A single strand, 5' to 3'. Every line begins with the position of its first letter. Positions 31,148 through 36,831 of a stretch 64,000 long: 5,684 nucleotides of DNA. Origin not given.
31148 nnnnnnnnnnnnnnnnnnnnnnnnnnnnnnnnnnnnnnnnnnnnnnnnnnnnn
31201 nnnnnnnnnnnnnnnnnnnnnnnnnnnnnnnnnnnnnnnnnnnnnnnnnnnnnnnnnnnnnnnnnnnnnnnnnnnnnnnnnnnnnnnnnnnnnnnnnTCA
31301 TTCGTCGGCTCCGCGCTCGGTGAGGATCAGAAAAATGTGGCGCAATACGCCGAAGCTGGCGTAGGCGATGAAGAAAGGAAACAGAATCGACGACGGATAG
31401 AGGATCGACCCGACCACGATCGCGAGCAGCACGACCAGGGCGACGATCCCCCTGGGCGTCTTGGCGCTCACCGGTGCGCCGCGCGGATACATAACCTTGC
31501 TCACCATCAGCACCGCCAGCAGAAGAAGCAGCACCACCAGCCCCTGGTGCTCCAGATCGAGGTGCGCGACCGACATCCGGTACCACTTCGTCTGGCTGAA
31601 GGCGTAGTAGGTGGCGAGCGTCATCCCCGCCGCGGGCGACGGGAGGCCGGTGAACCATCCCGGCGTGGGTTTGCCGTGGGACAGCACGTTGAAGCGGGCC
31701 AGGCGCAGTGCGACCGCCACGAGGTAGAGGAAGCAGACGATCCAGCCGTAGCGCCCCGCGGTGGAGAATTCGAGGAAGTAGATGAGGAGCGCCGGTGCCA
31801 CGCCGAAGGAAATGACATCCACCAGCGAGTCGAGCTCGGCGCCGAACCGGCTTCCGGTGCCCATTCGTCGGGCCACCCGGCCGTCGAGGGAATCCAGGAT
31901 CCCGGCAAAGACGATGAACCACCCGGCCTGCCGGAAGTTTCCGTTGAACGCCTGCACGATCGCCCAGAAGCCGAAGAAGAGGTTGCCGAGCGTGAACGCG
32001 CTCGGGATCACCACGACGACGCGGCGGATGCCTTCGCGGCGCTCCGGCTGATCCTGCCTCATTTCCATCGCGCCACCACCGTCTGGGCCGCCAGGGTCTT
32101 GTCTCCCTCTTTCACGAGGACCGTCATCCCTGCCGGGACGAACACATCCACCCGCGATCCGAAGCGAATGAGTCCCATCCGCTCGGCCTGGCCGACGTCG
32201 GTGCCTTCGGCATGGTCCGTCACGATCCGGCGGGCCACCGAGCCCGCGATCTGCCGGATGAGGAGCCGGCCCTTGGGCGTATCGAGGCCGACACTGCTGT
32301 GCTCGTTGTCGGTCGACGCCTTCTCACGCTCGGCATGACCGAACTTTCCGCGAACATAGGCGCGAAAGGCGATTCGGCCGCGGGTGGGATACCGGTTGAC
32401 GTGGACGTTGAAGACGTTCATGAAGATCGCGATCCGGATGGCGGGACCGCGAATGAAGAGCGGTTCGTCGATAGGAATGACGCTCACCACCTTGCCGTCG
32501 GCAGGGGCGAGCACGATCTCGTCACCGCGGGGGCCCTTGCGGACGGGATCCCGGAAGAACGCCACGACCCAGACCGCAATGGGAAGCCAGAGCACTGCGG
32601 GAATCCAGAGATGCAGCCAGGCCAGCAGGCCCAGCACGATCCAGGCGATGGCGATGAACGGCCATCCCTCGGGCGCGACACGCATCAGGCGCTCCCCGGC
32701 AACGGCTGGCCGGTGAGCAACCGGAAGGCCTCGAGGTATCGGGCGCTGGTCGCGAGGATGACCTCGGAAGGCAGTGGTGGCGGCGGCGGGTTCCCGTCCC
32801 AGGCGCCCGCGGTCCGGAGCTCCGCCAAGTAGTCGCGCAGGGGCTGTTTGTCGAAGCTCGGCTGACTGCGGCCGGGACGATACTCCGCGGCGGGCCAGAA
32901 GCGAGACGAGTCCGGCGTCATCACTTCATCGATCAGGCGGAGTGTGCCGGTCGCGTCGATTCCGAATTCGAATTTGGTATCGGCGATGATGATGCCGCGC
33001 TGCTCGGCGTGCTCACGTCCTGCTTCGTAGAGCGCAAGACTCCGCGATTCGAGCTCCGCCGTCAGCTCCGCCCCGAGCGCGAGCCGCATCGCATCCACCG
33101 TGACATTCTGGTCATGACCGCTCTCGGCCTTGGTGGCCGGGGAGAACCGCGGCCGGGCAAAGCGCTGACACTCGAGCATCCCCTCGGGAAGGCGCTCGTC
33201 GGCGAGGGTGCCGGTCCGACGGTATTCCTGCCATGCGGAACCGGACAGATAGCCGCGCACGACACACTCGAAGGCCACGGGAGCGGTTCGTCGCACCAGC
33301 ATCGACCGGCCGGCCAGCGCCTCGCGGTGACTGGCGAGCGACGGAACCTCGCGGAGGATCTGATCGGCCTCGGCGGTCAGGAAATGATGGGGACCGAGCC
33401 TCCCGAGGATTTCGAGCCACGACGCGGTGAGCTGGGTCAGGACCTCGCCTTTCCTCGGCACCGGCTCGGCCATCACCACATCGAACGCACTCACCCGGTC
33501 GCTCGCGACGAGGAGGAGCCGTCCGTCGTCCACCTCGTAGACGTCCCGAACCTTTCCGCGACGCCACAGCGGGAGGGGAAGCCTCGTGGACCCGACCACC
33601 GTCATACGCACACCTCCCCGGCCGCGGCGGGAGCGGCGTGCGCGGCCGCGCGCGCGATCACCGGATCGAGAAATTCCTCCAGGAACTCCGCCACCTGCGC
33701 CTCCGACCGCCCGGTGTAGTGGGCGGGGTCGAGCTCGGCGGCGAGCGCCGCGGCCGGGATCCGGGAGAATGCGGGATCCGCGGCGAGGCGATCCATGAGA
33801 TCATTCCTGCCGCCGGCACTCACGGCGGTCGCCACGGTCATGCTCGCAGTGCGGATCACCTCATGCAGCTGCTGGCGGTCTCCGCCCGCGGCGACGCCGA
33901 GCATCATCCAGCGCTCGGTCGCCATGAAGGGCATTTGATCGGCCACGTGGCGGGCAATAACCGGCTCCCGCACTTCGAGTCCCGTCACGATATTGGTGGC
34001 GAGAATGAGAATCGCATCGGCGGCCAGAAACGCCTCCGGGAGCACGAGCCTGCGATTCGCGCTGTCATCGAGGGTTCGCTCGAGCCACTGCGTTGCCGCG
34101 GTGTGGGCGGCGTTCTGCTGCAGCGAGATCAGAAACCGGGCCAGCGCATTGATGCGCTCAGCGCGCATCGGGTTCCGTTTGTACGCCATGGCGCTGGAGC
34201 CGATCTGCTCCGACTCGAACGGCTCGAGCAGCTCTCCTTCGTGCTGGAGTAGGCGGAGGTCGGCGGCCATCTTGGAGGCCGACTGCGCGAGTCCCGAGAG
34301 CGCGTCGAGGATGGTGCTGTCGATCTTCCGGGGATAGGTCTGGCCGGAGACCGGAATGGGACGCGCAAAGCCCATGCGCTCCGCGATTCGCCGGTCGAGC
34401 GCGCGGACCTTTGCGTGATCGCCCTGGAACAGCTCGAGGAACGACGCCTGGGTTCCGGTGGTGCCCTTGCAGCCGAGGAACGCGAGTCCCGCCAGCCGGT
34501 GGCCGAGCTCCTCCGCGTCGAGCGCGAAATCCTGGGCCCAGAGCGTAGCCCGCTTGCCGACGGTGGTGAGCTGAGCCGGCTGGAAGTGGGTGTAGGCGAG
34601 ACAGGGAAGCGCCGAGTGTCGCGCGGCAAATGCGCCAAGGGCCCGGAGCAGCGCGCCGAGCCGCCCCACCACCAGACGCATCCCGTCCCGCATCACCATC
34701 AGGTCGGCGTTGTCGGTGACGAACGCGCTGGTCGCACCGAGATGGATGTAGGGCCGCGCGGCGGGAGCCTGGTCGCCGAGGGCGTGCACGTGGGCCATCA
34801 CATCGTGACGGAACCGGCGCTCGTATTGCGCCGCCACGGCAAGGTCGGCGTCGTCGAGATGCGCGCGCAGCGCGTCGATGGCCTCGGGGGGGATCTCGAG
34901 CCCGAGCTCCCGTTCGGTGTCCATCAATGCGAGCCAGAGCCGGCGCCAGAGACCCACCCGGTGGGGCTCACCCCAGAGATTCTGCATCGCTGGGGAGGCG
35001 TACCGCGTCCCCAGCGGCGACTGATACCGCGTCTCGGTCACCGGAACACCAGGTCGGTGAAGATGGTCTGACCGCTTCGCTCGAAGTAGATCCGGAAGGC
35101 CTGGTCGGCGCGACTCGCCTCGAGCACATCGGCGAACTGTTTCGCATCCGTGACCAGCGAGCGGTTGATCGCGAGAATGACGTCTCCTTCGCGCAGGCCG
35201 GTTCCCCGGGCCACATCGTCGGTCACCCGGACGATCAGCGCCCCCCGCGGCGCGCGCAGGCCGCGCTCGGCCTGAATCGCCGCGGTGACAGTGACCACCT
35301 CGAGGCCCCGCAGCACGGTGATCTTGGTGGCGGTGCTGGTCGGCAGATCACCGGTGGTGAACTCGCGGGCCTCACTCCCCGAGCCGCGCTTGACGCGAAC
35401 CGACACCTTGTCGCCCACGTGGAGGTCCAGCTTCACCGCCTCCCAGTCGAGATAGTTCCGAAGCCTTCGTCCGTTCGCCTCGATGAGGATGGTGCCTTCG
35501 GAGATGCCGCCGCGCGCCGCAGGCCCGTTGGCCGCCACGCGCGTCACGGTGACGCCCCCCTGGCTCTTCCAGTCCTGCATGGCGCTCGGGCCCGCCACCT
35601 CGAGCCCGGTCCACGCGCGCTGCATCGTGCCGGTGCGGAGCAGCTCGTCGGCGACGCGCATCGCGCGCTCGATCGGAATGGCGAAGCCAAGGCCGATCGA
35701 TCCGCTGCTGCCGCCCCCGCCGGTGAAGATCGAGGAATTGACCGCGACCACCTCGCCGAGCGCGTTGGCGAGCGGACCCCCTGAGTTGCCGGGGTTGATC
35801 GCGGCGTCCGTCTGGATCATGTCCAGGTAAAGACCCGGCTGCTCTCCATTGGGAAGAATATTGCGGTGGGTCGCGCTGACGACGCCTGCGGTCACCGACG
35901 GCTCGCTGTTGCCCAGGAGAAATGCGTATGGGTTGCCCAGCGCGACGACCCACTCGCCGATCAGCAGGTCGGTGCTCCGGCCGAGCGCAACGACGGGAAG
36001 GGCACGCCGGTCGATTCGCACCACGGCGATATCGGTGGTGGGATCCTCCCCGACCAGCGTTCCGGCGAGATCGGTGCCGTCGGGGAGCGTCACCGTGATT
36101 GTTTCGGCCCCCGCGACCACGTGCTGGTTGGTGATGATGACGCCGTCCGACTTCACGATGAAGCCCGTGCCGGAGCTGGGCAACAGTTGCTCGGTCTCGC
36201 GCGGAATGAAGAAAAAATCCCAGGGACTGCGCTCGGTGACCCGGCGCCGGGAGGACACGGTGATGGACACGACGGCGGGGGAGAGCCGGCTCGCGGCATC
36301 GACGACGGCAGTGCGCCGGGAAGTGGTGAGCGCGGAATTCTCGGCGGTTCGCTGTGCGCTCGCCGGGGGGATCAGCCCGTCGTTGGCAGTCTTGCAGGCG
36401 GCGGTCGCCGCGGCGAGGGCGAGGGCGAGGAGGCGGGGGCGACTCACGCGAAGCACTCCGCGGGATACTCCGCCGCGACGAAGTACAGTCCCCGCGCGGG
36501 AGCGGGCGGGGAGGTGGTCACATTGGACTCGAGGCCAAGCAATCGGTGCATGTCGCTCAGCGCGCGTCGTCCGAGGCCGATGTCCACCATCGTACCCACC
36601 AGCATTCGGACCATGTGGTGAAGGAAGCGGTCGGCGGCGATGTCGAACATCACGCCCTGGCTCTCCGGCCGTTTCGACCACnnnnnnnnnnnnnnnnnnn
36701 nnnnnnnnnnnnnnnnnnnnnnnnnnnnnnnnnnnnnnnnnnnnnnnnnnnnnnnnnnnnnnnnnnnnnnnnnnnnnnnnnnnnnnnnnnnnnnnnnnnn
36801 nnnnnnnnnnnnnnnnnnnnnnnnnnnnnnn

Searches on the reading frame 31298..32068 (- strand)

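Call 74: search_protein_families(library=pfam, max_evalue=0.00001, proteins=[window:31298-32068:-])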
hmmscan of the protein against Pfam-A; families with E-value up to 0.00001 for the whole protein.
window:31298-32068:- (256 aa): 1 family
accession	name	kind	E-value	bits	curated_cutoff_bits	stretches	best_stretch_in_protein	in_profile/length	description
PF01066.26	CDP-OH_P_transf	-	7.7e-23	82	22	1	20-159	2-137/152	CDP-alcohol phosphatidyltransferase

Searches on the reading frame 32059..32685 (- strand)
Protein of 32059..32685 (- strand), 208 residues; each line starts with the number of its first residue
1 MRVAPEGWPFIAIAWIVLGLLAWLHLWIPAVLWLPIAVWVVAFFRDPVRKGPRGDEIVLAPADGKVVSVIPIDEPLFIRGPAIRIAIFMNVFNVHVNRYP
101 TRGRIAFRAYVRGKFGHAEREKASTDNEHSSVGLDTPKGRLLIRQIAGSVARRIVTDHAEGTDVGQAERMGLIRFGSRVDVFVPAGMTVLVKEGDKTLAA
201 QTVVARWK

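Call 74: search_protein_families(library=pfam, max_evalue=0.00001, proteins=[window:32059-32685:-])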
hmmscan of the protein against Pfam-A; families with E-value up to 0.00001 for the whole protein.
window:32059-32685:- (208 aa): 1 family
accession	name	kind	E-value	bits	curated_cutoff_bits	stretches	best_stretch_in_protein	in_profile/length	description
PF02666.20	PS_Dcarbxylase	-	1.8e-36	126.1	22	1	39-204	4-197/198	Phosphatidylserine decarboxylase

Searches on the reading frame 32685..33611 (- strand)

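Call 74: search_protein_families(library=pfam, max_evalue=0.00001, proteins=[window:32685-33611:-])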
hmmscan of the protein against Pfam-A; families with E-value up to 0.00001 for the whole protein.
window:32685-33611:- (308 aa): 1 family
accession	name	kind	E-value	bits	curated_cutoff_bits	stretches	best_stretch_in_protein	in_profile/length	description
PF01259.24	SAICAR_synt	-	3.3e-69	233.7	20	1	17-268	3-225/233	SAICAR synthetase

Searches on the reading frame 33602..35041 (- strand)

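Call 74: search_protein_families(library=pfam, max_evalue=0.00001, proteins=[window:33602-35041:-])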
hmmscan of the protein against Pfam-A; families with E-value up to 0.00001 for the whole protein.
window:33602-35041:- (479 aa): 2 families
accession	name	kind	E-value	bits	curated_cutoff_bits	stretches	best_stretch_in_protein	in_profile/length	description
PF10397.14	ADSL_C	-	1.6e-19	70.4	32.7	1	371-453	1-79/79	Adenylosuccinate lyase C-terminus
PF00206.25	Lyase_1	-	1.9e-16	60.8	27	1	80-301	89-307/312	Lyase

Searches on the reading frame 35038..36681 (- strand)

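Call 74: search_protein_families(library=pfam, max_evalue=0.00001, proteins=[window:35038-36681:-])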
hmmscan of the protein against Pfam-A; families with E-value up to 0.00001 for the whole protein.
window:35038-36681:- (547 aa): 5 families
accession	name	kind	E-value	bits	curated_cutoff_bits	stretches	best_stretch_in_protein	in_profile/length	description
PF13365.12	Trypsin_2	-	1.6e-34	120.1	27.6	1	171-314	1-144/144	Trypsin-like peptidase domain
PF00089.32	Trypsin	-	7.8e-14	52.5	20.6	1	171-340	27-216/220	Trypsin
PF13180.12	PDZ_2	-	1.3e-13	51.5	27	1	373-434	10-71/80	PDZ domain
PF17820.7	PDZ_6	-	9.3e-12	44.9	27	0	378-432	1-54/54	PDZ domain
PF00595.29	PDZ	-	2e-11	44.5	23.2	1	354-428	8-78/81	PDZ domain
